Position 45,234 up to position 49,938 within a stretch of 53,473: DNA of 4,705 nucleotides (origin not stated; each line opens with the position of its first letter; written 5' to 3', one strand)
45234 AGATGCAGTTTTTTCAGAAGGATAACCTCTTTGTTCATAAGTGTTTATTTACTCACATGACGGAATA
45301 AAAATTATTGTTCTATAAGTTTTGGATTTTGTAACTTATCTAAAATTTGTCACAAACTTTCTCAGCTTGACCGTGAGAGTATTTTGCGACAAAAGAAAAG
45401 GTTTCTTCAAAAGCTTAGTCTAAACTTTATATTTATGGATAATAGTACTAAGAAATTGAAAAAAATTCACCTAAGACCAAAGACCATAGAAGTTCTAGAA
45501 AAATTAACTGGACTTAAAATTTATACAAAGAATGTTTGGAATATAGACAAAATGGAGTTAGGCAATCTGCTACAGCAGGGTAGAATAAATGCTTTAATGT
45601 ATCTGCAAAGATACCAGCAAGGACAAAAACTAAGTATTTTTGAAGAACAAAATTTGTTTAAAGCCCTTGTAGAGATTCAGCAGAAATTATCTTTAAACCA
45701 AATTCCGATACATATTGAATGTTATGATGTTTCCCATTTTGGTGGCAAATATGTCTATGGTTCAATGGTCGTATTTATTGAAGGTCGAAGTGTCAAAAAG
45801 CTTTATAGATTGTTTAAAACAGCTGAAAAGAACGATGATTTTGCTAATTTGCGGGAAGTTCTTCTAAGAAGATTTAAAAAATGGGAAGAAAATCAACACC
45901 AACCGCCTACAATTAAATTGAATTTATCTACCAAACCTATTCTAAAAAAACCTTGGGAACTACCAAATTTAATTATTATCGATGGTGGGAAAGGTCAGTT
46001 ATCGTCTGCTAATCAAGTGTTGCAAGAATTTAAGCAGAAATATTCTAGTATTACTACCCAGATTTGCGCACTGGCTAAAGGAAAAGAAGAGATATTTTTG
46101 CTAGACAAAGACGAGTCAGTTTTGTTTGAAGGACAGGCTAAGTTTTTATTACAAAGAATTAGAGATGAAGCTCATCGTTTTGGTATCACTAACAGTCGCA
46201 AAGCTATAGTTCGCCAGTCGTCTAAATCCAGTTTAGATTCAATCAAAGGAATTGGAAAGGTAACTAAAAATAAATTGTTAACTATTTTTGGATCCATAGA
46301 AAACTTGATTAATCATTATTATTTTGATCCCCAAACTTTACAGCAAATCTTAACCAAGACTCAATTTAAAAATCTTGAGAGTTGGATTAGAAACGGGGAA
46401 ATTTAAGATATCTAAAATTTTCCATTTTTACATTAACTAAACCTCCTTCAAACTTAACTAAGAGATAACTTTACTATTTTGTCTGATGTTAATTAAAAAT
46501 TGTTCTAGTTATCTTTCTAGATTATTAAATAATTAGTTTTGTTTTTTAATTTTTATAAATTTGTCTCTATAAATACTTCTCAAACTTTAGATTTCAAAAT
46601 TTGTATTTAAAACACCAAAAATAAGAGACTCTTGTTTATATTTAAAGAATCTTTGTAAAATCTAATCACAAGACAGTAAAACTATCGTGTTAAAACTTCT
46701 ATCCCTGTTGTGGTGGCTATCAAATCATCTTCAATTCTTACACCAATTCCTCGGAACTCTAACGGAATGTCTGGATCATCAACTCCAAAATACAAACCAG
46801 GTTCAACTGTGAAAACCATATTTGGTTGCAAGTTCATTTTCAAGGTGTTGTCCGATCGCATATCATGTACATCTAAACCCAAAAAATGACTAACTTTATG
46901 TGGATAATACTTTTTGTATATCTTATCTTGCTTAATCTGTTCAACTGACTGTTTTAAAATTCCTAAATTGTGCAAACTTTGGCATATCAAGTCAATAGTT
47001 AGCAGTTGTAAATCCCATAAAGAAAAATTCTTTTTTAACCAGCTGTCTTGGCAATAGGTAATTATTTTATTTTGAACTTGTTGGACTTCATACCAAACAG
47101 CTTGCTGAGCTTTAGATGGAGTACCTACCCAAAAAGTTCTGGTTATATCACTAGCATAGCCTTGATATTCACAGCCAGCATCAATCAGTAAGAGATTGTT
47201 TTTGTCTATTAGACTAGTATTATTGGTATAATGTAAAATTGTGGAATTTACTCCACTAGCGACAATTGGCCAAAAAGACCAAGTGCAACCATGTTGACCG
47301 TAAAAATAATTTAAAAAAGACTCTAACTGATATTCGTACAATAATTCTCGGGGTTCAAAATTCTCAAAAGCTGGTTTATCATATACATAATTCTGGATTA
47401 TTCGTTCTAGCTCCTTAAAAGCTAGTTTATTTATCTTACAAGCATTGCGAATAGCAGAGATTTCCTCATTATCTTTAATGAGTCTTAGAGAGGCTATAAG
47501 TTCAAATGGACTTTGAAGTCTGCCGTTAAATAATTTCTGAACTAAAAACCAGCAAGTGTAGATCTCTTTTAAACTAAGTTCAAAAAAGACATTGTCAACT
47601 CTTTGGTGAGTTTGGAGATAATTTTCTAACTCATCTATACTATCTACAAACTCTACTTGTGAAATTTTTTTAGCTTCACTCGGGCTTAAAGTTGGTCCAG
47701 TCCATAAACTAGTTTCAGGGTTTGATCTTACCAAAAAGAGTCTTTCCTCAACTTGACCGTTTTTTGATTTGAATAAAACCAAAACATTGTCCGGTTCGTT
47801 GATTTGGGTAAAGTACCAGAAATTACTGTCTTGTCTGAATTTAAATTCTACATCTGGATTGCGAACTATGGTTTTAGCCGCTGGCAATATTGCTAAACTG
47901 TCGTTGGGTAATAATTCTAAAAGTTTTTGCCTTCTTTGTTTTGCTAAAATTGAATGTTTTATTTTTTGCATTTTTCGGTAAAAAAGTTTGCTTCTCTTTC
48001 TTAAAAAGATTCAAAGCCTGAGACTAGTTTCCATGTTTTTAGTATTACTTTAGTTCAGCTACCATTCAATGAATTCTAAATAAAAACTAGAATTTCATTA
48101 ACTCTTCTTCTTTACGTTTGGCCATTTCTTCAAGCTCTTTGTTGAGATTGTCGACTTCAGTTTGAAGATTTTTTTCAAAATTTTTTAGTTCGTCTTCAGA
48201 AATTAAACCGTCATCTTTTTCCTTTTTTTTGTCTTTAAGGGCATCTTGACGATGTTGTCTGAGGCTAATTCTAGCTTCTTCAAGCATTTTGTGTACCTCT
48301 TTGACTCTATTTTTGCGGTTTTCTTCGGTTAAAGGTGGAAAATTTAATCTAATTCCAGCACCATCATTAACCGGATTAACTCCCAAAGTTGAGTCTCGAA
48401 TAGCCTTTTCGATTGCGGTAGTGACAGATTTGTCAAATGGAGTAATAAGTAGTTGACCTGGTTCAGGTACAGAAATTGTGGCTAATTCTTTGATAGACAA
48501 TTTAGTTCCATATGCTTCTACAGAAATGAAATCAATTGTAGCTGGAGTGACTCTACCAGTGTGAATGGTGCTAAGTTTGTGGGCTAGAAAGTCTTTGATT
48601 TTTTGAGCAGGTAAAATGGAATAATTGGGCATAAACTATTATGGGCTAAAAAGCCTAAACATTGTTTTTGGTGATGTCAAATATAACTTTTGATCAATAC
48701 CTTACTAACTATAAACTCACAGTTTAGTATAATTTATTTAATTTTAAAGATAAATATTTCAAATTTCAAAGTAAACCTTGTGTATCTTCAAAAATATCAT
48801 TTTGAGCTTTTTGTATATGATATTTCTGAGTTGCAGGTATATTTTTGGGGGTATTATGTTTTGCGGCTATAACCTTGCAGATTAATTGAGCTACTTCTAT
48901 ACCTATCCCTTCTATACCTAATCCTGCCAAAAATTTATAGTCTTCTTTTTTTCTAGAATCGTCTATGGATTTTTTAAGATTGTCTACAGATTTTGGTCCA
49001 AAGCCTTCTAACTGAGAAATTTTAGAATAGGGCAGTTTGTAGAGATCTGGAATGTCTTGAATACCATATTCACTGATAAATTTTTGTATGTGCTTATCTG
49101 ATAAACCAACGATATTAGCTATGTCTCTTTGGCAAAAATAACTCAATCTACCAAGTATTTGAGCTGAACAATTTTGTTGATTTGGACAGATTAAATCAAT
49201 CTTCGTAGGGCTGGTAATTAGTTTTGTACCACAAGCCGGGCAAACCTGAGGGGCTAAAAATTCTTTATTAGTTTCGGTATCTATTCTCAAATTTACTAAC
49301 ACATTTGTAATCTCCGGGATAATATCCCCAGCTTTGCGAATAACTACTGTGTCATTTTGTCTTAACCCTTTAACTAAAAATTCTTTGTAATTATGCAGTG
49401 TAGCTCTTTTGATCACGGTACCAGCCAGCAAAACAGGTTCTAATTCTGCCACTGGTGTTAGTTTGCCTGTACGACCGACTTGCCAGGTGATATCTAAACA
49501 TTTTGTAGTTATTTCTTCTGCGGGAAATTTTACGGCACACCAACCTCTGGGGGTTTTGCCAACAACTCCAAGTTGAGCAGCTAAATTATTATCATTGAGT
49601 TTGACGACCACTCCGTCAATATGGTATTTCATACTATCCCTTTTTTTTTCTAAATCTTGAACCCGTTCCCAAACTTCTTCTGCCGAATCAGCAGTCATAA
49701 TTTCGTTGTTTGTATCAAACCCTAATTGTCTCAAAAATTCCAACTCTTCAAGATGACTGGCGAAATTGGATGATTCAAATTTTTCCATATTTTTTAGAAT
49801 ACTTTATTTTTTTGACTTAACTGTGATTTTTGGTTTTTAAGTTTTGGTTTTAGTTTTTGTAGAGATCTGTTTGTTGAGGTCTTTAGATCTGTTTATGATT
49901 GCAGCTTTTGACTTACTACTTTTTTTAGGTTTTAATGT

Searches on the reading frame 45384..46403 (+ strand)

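Call 53: search_protein_families(library=pfam, proteins=[window:45384-46403:+], max_evalue=0.001)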
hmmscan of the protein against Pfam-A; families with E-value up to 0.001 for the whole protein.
window:45384-46403:+ (340 aa): 3 families
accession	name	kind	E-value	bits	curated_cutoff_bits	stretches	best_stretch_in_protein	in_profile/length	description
PF08459.17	UvrC_RNaseH_dom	-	4.6e-41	140.7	22.3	1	99-268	1-159/159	UvrC RNAse H endonuclease domain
PF01367.25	5_3_exonuc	-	0.00064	20.6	40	0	284-324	20-61/97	5'-3' exonuclease, C-terminal SAM fold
PF14520.12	HHH_5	-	0.00096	20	27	0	283-322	3-40/57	Helix-hairpin-helix domain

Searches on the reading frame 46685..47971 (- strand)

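Call 53: search_protein_families(library=pfam, proteins=[window:46685-47971:-], max_evalue=0.001)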
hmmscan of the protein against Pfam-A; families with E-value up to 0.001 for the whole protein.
window:46685-47971:- (429 aa): 2 families
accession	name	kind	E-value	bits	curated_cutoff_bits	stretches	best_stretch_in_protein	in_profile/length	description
PF00557.29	Peptidase_M24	-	6.1e-46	157.3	23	1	173-420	2-207/208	Metallopeptidase family M24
PF05195.22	AMP_N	-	3.7e-31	107.8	24.6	1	11-122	2-113/121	Aminopeptidase P, N-terminal domain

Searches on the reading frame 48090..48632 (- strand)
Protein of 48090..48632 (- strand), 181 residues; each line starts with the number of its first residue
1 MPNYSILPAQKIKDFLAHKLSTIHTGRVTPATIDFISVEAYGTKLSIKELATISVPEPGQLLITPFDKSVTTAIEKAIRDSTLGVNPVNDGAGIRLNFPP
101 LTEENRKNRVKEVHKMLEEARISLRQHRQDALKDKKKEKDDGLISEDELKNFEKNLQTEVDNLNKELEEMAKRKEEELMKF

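Call 53: search_protein_families(library=pfam, proteins=[window:48090-48632:-], max_evalue=0.001)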
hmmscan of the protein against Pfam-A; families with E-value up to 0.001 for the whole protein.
window:48090-48632:- (181 aa): 1 family
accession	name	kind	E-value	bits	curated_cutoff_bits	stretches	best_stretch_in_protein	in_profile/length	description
PF01765.24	RRF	-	1.1e-54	185.2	29.7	1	17-179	2-164/164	Ribosome recycling factor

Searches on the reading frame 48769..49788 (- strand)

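Call 53: search_protein_families(library=pfam, proteins=[window:48769-49788:-], max_evalue=0.001)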
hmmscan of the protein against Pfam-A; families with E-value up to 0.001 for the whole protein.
window:48769-49788:- (340 aa): 4 families
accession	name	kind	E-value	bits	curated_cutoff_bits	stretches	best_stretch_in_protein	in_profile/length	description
PF03120.22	DNA_ligase_OB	-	6.6e-31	106.5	32.9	1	94-168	1-75/79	NAD-dependent DNA ligase OB-fold domain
PF01653.23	DNA_ligase_aden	-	3.1e-20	73.2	27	1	6-91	168-253/253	NAD-dependent DNA ligase adenylation domain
PF03119.21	DNA_ligase_ZBD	-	2.2e-06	27.9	25.8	1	183-209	2-27/27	NAD-dependent DNA ligase C4 zinc finger domain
PF14490.11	HHH_RecD2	-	0.0006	20.1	27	0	227-283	15-70/92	ATP-dependent RecD2 DNA helicase HHH domain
